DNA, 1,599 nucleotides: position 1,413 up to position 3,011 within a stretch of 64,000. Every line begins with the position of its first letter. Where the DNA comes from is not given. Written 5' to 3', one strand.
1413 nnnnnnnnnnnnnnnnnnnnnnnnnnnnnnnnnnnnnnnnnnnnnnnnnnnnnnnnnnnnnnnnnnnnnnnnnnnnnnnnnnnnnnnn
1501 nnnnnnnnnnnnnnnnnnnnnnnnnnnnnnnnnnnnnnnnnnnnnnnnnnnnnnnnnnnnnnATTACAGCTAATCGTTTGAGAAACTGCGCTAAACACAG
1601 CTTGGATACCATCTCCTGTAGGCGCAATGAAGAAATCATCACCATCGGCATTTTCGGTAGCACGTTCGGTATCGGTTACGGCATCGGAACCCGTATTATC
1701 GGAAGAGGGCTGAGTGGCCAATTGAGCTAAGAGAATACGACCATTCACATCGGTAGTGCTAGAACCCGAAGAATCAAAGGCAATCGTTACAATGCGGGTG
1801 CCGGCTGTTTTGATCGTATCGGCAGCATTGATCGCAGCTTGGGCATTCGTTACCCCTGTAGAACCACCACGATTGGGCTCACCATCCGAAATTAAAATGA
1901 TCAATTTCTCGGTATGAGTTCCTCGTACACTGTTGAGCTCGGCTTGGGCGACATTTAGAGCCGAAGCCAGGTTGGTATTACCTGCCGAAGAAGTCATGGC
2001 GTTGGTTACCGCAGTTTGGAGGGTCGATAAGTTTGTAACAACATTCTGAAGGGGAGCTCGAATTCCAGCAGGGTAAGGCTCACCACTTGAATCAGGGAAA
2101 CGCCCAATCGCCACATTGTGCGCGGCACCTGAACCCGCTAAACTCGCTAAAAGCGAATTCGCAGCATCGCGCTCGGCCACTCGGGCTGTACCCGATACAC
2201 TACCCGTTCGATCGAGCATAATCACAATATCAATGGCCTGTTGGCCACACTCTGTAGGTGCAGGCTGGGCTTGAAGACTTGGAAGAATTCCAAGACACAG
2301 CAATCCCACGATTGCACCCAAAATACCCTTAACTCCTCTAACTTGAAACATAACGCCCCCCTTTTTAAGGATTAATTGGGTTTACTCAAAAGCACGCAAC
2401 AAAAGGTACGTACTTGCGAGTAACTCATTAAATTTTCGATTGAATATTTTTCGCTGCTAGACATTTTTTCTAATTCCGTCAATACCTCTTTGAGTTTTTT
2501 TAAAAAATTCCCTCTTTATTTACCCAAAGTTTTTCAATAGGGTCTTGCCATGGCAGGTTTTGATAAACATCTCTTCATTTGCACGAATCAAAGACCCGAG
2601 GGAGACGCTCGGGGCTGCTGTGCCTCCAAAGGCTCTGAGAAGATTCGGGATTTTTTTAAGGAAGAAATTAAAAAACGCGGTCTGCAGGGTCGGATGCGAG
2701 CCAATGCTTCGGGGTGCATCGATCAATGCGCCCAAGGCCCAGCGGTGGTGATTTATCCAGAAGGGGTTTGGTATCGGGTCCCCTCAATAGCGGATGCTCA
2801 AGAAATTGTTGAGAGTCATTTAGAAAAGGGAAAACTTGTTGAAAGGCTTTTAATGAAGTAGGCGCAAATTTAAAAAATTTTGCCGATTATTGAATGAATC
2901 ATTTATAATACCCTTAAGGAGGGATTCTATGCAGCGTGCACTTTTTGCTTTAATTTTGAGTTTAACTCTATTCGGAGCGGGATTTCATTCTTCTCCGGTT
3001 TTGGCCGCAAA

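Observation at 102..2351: Giant vWA adhesin built from slime-mold-type CTxDxC repeats with a MYXO-CTERM-like sorting tail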

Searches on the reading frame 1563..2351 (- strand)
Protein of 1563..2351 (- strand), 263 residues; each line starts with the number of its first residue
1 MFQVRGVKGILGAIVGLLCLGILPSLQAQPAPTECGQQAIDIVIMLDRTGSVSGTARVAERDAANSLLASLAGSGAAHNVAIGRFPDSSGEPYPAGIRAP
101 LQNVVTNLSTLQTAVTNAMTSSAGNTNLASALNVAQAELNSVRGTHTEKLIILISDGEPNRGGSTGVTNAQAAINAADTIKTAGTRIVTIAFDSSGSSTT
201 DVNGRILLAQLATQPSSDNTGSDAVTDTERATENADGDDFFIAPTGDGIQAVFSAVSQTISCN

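Call 22: find_related_loci(query=A2, collection=genome_contigs, flank=10000)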
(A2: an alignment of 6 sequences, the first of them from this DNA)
Query A2 (263 aa) in genome_contigs; peptide patterns used: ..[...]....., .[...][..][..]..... (x = any residue, [..] = any of these).
128 stretches matched a pattern; 13 encode a relative of the query (tblastn E <= 1e-3); 11 distinct loci.
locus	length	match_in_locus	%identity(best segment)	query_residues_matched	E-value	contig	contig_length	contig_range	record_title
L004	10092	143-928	86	1-263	4e-145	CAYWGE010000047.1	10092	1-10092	MAG TPA_asm: uncultured Pseudomonadota bacterium isolate SRP342105_co2_90 genome assembly, contig: NODE_7205_length_1009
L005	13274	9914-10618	53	24-263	9e-58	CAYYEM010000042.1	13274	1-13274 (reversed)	MAG TPA_asm: uncultured Pseudomonadota bacterium isolate binchicken_co105_427 genome assembly, contig: NODE_5905_length_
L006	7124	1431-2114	52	31-263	1e-55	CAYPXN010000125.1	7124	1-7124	MAG TPA_asm: uncultured Pseudomonadota bacterium isolate SRP135725_co2_484 genome assembly, contig: k141_79644, whole ge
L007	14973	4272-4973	54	21-262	1e-54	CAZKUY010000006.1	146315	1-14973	MAG TPA_asm: uncultured Pseudomonadota bacterium isolate SRP286056_co1_460 genome assembly, contig: NODE_73_length_14631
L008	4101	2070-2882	37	4-257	4e-27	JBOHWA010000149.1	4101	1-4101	MAG: Candidatus Binatia bacterium isolate H1-B2_metabat2.bin.22_sub k127_101649, whole genome shotgun sequence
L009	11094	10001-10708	36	41-258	9e-25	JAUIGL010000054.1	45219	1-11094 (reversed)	MAG: bacterium isolate Co_bin.149 NODE_5480_length_45219_cov_2.288943, whole genome shotgun sequence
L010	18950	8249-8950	36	41-258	1e-23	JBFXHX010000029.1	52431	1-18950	MAG: Candidatus Binatia bacterium isolate CA_2019_TPIn_197 NODE_2048_length_52431_cov_9.256309_TPIn, whole genome shotgu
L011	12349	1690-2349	36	41-242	8e-24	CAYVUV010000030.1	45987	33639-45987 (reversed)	MAG TPA_asm: uncultured Candidatus Binatia bacterium isolate binchicken_co200_21 genome assembly, contig: k141_657714, w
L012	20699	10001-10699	39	41-260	2e-22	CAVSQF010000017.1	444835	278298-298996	MAG: uncultured delta proteobacterium isolate MFD01476.bin.1.163 genome assembly, contig: contig_22267, whole genome sho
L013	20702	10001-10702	33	41-258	8e-22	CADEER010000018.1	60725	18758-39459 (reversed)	uncultured bacterium isolate Bacteria sp. RBC016 genome assembly, contig: MAG016_18, whole genome shotgun sequence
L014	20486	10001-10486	34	111-262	1e-11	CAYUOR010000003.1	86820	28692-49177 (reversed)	MAG TPA_asm: uncultured Candidatus Saccharibacteria bacterium isolate SRP287453_co1_360 genome assembly, contig: NODE_32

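Call 33: search_protein_families(library=ncbifam, proteins=[L006:3603-4829:-, L005:11987-13189:-, L005:5982-7490:-, L007:671-2008:-, L007:6546-7010:+], max_evalue=0.01)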
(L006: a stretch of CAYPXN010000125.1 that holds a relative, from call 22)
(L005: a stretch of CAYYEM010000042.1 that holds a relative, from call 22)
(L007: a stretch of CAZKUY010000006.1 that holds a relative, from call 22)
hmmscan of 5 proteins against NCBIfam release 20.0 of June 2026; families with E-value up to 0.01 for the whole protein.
L006:3603-4829:- (408 aa): 17 families
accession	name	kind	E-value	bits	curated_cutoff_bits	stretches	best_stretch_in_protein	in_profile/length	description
TIGR00881.1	2A0104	subfamily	1.3e-11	44.2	407.75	1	49-214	18-182/379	phosphoglycerate transporter protein PgtP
TIGR00880.1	2_A_01_02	superfamily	3.4e-11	43.4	131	2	269-398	9-138/141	multidrug resistance protein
TIGR00890.1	2A0111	subfamily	4e-09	35.9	374.85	1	45-392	87-376/377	oxalate/formate antiport family MFS transporter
TIGR00883.1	2A0106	subfamily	2.4e-07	30.2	443.45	1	223-347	234-354/400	metabolite/H+ symporter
NF049980.1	SfMCT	equivalog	4.1e-07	29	320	1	198-385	176-377/378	L-lactate MFS transporter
NF012174.0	tet_MFS_A_B_C_D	equivalog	1.5e-06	27.3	475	2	44-312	20-298/382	Tet(A)/Tet(B)/Tet(C) family tetracycline efflux MFS transporter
NF008650.1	PRK11646.1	equivalog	2.2e-06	27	469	1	51-354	36-340/400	multidrug efflux MFS transporter MdtH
TIGR00895.1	2A0115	subfamily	2.6e-06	26.6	418.55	1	271-398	65-193/398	aromatic acid/H+ symport family MFS transporter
NF053757.1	BclibactTpBcbE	equivalog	7e-06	25.2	600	1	90-198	278-387/394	bacillibactin exporter BcbE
TIGR00894.1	2A0114euk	subfamily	1e-05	24.3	626.45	1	273-400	91-221/465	Na(+)-dependent inorganic phosphate cotransporter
TIGR00893.1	2A0114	subfamily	2.3e-05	23.5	395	1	77-216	45-182/399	D-galactonate transporter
TIGR00897.2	2A0118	subfamily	5e-05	22.4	375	0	250-375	34-165/401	RbtT/DalT/CsbX family MFS transporter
TIGR00900.1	2A0121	subfamily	0.00016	21.2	319.6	0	35-177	219-363/364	H+ Antiporter protein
NF007792.0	PRK10489.1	equivalog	0.00098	18.2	324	0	266-322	60-117/419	enterobactin transporter EntS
NF045684.1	tet_MFS_65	exception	0.0011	18.2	800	0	273-391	50-166/383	tetracycline efflux MFS transporter Tet(65)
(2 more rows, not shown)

L005:11987-13189:- (400 aa): 15 families
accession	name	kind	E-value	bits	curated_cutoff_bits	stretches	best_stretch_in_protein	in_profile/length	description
TIGR00880.1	2_A_01_02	superfamily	6.9e-12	45.7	131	2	262-390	10-138/141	multidrug resistance protein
TIGR00881.1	2A0104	subfamily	1.9e-11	43.6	407.75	2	250-395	30-177/379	phosphoglycerate transporter protein PgtP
TIGR00897.2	2A0118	subfamily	9.7e-09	34.6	375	1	242-381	34-179/401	RbtT/DalT/CsbX family MFS transporter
TIGR00890.1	2A0111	subfamily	4.5e-07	29.1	374.85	1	243-390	31-177/377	oxalate/formate antiport family MFS transporter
TIGR00895.1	2A0115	subfamily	1.1e-05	24.6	418.55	1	264-389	66-188/398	aromatic acid/H+ symport family MFS transporter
NF007792.0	PRK10489.1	equivalog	3.8e-05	22.9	324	1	252-396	54-203/419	enterobactin transporter EntS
NF049980.1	SfMCT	equivalog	0.00011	21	320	1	243-386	30-173/378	L-lactate MFS transporter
NF053757.1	BclibactTpBcbE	equivalog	0.00017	20.6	600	0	113-191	310-385/394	bacillibactin exporter BcbE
NF011587.0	PRK15011.1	equivalog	0.00025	20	693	1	48-188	247-384/393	sugar efflux transporter SetB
TIGR00710.1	efflux_Bcr_CflA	subfamily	0.00043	19.8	200.9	1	18-311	5-304/385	Bcr/CflA family efflux MFS transporter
TIGR00891.1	2A0112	subfamily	0.00059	19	552.9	0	266-389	63-184/405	sialate:H+ symport family MFS transporter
TIGR00899.1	2A0120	subfamily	0.0014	17.8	522.3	0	35-389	14-373/375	sugar efflux transporter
NF008586.0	PRK11551.1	equivalog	0.0014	17.7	410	0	246-386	46-186/406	3-(3-hydroxy-phenyl)propionate transporter MhpT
NF000089.1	qac_MFS_AB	exception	0.0024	16.7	900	1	273-396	77-202/514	QacA/B family quaternary ammonium compound efflux MFS transporter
NF047396.1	MFS_flip_LtaA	equivalog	0.0036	16.4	450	0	267-389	66-184/394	lipoteichoic acid biosynthesis MFS flippase LtaA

L005:5982-7490:- (502 aa): 2 families
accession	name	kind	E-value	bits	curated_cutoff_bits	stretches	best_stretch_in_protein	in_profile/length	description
TIGR03459.1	crt_membr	equivalog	1.2e-05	24.4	439.4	1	114-288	91-267/470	alpha-(1->6)-mannopyranosyltransferase A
NF038066.1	MptB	equivalog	0.0037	15.7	40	0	67-143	102-180/553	polyprenol phosphomannose-dependent alpha 1,6 mannosyltransferase MptB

L007:671-2008:- (445 aa): 1 family
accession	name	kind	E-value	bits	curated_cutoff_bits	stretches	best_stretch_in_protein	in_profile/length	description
TIGR04286.1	MSEP-CTERM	equivalog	0.0065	14.4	150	0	11-126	8-124/920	MSEP-CTERM sorting domain-containing protein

L007:6546-7010:+ (154 aa): 1 family
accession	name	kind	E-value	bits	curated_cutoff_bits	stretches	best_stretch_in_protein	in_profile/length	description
NF005623.0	PRK07375.2-2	equivalog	0.0086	16.3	81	0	20-61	8-49/93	putative monovalent cation/H+ antiporter subunit C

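Call 34: search_protein_families(library=pfam, proteins=[L006:3603-4829:-, L005:11987-13189:-, L005:5982-7490:-, L007:671-2008:-, L007:6546-7010:+], max_evalue=0.01)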
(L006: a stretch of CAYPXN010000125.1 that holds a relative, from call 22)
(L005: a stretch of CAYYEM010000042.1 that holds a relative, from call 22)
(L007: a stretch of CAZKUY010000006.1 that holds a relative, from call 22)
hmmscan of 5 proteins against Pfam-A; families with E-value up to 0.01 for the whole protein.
L006:3603-4829:- (408 aa): 2 families
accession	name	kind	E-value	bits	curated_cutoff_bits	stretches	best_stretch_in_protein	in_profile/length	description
PF07690.21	MFS_1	-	1e-42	146.8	33.4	2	32-323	2-306/347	Major Facilitator Superfamily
PF12832.13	MFS_1_like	-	9.4e-09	35.2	25.2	1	45-381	18-372/373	MFS_1 like family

L005:11987-13189:- (400 aa): 3 families
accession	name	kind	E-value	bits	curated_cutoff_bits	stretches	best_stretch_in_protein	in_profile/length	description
PF07690.21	MFS_1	-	7.2e-45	153.8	33.4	2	24-353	2-344/347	Major Facilitator Superfamily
PF12832.13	MFS_1_like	-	1e-08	35.1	25.2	1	37-373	18-372/373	MFS_1 like family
PF00083.30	Sugar_tr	-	0.00024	20.6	22.3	1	258-389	54-191/452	Sugar (and other) transporter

L005:5982-7490:- (502 aa): 0 families

L007:671-2008:- (445 aa): 0 families

L007:6546-7010:+ (154 aa): 1 family
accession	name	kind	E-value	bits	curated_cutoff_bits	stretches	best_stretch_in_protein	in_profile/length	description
PF09990.14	DUF2231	-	8.2e-05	23.1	26.4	1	6-139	4-129/139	Predicted membrane protein (DUF2231)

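Call 45: search_solved_structures(query=A2, max_evalue=0.01, show_alignments=1)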
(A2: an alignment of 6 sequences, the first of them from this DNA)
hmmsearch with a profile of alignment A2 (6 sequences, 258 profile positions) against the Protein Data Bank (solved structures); distinct sequences matched with E-value up to 0.01: 5.
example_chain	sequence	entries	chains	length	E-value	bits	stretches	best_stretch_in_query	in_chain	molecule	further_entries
9gtu_A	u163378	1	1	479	0.00035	23.2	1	27-181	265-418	Collagen alpha-1(VI) chain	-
9han_A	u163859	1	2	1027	0.0012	21.4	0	33-184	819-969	Collagen type VI alpha 1 chain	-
7wxz_A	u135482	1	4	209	0.0018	20.9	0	76-124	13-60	Spike protein S2'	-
7y9n_A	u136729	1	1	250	0.0021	20.7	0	77-126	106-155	Spike protein S2',5HB-H2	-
6pyo_A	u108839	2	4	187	0.0037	19.8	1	43-187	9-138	cDNA FLJ56608, highly similar to Homo sapiens chloride channel, calcium activated, family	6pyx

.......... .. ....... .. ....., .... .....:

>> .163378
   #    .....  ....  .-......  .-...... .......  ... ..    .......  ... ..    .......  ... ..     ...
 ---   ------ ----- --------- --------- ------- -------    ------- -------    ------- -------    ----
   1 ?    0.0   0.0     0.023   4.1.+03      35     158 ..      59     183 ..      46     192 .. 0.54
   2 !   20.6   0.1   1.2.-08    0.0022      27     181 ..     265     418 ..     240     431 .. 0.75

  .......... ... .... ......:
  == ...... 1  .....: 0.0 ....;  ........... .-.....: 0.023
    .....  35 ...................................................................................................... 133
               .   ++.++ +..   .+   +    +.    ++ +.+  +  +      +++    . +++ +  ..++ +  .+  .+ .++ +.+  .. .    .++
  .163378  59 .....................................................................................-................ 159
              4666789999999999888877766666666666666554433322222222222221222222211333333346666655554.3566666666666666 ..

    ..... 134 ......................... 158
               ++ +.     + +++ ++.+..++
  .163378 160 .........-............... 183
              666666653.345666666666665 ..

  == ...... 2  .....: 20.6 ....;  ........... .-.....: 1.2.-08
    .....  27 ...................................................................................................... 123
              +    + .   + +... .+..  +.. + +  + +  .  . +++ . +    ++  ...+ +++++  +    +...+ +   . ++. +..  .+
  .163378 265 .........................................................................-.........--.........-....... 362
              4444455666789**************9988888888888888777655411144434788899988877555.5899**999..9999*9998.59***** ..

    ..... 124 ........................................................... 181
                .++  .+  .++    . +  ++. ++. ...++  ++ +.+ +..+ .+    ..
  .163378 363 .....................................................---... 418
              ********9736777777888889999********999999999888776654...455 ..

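Call 57: search_protein_families(library=pfam, proteins=[L007:2324-3970:+, L006:1263-3569:+], max_evalue=0.01)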
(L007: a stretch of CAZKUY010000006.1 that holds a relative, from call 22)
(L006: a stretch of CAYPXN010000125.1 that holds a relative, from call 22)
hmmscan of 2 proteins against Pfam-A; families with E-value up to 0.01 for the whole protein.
L007:2324-3970:+ (548 aa): 2 families
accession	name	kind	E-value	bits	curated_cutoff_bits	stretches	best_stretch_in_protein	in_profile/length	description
PF11617.13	Cu-binding_MopE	-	3.9e-17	62.6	27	4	282-299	13-30/30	Putative metal-binding motif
PF13448.11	DUF4114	-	1.6e-09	39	27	1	139-209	1-82/85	Domain of unknown function (DUF4114)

L006:1263-3569:+ (768 aa): 5 families
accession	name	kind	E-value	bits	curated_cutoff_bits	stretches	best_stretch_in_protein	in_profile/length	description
PF00092.34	VWA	-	1.1e-13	52.2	23.8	1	66-250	1-166/174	von Willebrand factor type A domain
PF13519.12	VWA_2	-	4.1e-09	37.5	27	1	67-181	1-107/107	von Willebrand factor type A domain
PF00526.23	Dicty_CTDC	-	2.5e-07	30.8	27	2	534-557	1-24/24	Dictyostelium (slime mold) repeat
PF13948.11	DUF4215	-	1.1e-06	29.2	27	2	672-708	10-46/47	Domain of unknown function (DUF4215)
PF06707.17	DUF1194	-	0.0011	18.7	27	1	66-209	5-149/206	Protein of unknown function (DUF1194)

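Call 59: find_related_loci(query=A2, collection=metagenome_contigs, flank=10000)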
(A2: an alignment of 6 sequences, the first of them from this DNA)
Query A2 (263 aa) in metagenome_contigs; peptide patterns used: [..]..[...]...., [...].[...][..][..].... (x = any residue, [..] = any of these).
600 stretches matched a pattern (row limit reached: there are more); 4 encode a relative of the query (tblastn E <= 1e-3); 4 distinct loci.
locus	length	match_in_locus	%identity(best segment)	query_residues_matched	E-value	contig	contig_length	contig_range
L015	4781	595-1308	40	41-260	1e-32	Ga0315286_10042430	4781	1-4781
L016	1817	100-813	40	41-260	2e-31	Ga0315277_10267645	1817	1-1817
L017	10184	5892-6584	34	29-263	6e-18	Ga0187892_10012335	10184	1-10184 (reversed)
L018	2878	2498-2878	32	41-156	3e-9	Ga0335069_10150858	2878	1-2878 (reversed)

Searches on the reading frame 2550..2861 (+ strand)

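Call 31: search_protein_families(library=ncbifam, proteins=[window:2550-2861:+], max_evalue=0.001)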
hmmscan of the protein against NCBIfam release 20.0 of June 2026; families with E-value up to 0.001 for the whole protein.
window:2550-2861:+ (103 aa): 2 families
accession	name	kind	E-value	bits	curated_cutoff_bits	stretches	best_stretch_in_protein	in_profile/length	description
NF041612.1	fdxn_Clost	equivalog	1.2e-27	96.5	150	1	4-101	4-101/102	2Fe-2S ferredoxin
NF041613.1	fdxn_Azotob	equivalog_domain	1.2e-23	83.4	195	1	1-97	1-97/107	2Fe-2S ferredoxin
